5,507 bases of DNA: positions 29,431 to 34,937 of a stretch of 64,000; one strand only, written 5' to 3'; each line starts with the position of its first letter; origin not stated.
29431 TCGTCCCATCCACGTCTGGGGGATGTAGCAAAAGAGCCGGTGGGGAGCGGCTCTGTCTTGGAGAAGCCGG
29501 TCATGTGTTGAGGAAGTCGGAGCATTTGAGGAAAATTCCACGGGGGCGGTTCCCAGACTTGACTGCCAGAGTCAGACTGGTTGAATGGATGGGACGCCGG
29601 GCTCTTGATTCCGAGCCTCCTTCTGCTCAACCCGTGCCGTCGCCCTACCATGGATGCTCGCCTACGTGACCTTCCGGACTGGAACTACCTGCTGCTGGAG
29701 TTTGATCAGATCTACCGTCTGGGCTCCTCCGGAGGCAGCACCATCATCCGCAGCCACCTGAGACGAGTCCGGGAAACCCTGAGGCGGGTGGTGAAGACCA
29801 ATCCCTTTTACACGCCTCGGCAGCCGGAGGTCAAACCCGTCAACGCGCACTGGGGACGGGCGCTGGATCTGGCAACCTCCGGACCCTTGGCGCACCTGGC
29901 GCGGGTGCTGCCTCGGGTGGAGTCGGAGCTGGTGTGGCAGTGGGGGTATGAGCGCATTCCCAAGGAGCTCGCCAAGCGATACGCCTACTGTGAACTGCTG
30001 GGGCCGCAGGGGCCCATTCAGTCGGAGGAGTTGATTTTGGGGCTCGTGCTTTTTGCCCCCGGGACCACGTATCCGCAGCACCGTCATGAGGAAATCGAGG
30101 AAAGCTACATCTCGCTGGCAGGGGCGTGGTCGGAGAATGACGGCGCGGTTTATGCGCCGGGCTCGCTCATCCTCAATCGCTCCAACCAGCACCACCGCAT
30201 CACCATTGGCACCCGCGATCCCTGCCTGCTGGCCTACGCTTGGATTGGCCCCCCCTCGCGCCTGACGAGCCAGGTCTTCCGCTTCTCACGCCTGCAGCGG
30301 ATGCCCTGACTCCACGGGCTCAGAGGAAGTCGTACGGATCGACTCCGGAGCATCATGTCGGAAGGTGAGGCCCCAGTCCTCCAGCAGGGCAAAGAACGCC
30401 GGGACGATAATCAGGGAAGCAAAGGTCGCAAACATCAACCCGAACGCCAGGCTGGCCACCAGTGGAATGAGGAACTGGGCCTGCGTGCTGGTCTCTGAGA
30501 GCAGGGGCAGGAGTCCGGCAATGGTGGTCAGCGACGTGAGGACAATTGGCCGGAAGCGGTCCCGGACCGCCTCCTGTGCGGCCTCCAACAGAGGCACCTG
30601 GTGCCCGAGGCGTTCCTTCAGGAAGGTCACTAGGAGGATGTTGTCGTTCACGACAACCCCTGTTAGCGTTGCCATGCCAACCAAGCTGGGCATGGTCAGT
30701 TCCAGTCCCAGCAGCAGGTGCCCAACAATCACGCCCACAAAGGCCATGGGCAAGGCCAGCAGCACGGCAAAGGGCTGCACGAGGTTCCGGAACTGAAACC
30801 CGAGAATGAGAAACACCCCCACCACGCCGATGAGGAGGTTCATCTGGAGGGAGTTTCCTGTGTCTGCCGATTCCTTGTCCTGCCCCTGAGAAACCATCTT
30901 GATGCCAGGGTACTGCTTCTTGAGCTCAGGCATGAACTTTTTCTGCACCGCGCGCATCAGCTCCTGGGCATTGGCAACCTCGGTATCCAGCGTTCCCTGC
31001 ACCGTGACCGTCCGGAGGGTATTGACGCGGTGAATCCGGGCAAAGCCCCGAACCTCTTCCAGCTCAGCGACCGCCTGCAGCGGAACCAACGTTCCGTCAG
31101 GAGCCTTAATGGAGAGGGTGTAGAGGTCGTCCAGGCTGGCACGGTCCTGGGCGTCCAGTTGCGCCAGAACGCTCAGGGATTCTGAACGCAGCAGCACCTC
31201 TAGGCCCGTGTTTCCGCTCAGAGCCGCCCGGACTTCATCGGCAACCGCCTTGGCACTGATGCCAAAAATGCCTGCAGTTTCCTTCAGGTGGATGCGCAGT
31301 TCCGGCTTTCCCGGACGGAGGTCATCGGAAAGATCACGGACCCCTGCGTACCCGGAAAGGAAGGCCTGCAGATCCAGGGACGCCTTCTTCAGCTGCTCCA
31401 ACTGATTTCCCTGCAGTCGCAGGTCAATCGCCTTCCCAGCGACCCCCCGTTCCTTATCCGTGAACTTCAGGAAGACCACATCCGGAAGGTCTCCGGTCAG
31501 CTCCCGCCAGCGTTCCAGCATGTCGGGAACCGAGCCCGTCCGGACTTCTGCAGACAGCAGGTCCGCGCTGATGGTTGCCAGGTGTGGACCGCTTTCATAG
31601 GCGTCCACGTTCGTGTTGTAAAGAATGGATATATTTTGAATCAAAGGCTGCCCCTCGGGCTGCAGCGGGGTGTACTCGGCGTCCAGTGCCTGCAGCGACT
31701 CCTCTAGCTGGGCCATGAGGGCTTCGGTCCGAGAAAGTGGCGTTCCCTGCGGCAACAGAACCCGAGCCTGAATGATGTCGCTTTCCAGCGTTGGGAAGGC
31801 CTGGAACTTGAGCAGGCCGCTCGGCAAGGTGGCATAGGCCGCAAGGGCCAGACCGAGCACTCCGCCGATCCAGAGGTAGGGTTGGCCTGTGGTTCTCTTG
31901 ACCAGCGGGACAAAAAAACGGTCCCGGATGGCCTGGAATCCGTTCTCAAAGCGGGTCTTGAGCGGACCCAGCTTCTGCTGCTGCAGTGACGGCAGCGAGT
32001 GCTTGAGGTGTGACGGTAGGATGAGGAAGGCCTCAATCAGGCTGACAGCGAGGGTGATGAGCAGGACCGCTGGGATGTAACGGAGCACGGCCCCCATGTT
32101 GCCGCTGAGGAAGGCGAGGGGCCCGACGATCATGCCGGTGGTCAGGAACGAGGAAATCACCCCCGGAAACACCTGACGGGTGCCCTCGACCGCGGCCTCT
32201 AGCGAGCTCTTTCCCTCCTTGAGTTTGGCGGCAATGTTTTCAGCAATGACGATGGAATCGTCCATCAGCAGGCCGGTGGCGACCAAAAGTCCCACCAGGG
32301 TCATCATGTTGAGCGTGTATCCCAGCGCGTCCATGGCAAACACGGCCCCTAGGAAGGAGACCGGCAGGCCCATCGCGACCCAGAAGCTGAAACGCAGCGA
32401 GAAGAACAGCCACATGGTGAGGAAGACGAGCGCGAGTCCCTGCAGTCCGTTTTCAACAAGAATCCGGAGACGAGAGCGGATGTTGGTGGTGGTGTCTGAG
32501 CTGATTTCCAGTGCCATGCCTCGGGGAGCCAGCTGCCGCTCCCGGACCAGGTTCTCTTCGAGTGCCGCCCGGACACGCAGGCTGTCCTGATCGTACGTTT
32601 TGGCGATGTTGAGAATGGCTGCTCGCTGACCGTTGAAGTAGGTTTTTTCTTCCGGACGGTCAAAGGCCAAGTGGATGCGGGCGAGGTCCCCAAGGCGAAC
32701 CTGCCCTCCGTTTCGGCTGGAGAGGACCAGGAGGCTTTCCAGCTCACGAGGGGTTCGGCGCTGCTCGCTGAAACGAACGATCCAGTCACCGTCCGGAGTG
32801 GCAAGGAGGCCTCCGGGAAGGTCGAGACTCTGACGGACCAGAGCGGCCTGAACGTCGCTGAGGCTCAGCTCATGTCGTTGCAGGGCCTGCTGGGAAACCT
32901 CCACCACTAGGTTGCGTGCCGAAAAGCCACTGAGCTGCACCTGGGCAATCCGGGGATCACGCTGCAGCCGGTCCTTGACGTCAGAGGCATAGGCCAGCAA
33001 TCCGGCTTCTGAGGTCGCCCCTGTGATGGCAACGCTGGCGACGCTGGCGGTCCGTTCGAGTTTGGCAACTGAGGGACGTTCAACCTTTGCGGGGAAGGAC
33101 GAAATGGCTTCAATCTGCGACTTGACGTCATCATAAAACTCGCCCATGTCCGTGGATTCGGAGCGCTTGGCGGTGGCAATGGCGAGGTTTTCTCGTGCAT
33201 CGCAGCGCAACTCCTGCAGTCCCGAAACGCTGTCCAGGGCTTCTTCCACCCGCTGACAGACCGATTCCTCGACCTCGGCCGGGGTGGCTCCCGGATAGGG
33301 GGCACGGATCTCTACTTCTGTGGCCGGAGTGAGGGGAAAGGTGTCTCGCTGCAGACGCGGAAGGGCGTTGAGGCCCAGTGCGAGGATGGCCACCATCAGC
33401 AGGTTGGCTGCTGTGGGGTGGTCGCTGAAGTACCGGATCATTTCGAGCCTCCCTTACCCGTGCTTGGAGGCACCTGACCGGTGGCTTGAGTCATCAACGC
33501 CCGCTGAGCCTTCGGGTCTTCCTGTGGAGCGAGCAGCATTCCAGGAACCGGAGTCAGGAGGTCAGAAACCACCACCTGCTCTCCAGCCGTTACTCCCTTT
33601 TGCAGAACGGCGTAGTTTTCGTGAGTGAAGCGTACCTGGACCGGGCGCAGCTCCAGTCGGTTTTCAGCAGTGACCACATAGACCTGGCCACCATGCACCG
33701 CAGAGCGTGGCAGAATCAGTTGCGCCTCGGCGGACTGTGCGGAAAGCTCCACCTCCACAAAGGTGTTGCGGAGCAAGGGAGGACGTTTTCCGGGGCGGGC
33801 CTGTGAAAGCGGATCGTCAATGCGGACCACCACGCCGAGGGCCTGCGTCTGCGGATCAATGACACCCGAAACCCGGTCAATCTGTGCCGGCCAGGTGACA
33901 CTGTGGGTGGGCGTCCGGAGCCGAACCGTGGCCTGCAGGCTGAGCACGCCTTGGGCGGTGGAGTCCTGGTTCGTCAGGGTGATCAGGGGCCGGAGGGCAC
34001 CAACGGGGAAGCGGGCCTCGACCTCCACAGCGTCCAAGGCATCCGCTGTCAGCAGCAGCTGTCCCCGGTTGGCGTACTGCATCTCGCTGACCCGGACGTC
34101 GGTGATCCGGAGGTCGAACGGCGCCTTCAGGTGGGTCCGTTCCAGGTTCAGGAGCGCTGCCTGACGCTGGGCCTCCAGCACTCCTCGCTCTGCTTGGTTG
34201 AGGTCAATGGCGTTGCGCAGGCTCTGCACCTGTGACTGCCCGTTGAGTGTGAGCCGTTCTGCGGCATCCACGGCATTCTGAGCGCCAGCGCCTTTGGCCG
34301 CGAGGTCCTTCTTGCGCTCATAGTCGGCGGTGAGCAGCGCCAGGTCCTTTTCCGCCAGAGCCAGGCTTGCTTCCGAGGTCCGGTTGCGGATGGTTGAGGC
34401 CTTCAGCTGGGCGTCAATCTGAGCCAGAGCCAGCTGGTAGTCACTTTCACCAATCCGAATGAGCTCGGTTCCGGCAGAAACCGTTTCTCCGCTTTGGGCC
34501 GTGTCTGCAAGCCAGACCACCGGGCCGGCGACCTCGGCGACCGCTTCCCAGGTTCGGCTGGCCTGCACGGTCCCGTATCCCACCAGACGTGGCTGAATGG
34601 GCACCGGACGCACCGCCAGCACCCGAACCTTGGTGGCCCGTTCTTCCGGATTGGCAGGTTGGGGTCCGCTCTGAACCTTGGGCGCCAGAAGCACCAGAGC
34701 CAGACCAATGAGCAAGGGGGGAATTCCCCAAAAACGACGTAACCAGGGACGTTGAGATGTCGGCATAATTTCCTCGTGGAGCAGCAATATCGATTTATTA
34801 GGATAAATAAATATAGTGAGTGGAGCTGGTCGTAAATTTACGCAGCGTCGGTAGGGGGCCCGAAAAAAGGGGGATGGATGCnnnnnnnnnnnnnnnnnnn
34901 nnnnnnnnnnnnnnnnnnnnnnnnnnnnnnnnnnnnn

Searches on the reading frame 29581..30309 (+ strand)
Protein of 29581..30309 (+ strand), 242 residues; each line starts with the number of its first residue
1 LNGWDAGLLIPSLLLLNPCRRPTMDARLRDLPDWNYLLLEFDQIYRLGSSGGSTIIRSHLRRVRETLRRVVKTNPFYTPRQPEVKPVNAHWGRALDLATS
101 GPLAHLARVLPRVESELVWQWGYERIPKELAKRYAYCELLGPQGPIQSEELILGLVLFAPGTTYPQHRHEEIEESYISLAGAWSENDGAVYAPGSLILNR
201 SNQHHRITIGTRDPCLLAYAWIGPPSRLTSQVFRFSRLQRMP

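Call 67: search_protein_families(library=pfam, proteins=[window:29581-30309:+], max_evalue=0.001)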
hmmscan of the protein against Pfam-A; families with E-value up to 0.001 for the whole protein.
window:29581-30309:+ (242 aa): 2 families
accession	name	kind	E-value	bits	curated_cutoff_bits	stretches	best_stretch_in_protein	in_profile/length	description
PF16867.11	DMSP_lyase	-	1.9e-38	132.2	27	1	61-217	3-162/162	Dimethlysulfonioproprionate lyase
PF12973.13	Cupin_7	-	3.4e-05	24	27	1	155-217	37-97/105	ChrR Cupin-like domain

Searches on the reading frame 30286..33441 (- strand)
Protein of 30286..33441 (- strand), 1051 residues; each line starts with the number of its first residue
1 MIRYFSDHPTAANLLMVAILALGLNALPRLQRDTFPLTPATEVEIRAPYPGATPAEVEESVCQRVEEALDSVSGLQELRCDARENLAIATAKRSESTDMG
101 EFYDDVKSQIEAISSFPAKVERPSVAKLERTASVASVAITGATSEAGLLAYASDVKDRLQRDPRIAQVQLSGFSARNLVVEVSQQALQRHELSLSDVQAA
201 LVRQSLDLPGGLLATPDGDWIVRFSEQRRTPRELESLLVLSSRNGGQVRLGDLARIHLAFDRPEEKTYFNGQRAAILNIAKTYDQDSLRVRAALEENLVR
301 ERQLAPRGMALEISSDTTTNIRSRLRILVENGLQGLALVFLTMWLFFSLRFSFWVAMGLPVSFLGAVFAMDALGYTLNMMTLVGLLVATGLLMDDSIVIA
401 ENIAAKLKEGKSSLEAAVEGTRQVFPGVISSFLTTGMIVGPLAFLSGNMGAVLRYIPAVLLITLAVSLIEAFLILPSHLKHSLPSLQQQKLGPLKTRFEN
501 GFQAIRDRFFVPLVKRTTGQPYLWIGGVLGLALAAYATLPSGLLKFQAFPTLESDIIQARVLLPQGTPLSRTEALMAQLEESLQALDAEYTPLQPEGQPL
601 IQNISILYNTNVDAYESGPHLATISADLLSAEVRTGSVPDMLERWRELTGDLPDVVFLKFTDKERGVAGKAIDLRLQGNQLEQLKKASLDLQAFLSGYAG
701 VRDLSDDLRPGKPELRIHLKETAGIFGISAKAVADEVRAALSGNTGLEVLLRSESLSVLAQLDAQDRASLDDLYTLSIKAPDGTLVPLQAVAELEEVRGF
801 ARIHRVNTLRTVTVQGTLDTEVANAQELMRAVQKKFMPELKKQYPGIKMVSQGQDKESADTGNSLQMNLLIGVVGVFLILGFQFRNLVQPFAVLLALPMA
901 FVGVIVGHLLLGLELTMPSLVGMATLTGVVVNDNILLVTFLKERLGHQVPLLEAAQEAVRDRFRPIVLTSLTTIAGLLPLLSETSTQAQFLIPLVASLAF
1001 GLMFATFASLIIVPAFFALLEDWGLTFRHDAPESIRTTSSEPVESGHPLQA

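Call 66: search_protein_families(library=padloc, proteins=[window:30286-33441:-], max_evalue=0.001)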
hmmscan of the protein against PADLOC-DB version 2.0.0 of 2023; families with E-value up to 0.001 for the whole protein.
window:30286-33441:- (1051 aa): 0 families

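Call 67: search_protein_families(library=pfam, proteins=[window:30286-33441:-], max_evalue=0.001)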
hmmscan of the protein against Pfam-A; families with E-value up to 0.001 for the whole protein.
window:30286-33441:- (1051 aa): 3 families
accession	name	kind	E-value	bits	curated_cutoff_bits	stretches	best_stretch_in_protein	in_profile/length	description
PF00873.25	ACR_tran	-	1.5e-157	526.6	28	1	1-1020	1-1020/1021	AcrB/AcrD/AcrF family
PF02355.23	SecD_SecF_C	-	7.1e-14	52.1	20.5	2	863-1019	31-185/189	Protein export membrane protein SecD/SecF, C-terminal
PF03176.21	MMPL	-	1.5e-07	31.2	20.5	1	863-1027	143-308/333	MMPL family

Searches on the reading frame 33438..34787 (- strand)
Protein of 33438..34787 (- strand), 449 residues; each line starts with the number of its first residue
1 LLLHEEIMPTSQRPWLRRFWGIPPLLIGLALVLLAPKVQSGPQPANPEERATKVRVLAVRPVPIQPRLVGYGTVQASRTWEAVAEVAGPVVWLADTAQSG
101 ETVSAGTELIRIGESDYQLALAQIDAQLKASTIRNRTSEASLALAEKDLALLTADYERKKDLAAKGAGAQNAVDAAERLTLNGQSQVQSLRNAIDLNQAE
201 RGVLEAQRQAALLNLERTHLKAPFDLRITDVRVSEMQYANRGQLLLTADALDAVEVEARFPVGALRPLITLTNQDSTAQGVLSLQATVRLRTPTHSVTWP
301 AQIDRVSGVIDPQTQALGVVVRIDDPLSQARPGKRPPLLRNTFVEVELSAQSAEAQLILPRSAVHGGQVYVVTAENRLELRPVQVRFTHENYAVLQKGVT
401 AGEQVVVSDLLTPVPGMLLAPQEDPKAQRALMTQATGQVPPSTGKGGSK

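Call 66: search_protein_families(library=padloc, proteins=[window:33438-34787:-], max_evalue=0.001)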
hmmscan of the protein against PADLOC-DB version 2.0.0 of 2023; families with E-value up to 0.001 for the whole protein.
window:33438-34787:- (449 aa): 0 families

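Call 67: search_protein_families(library=pfam, proteins=[window:33438-34787:-], max_evalue=0.001)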
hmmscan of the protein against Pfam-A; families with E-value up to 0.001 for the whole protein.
window:33438-34787:- (449 aa): 1 family
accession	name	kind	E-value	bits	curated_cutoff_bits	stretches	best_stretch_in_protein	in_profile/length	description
PF13437.12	HlyD_3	-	5.9e-12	46.7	22.2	1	220-333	2-106/106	HlyD family secretion protein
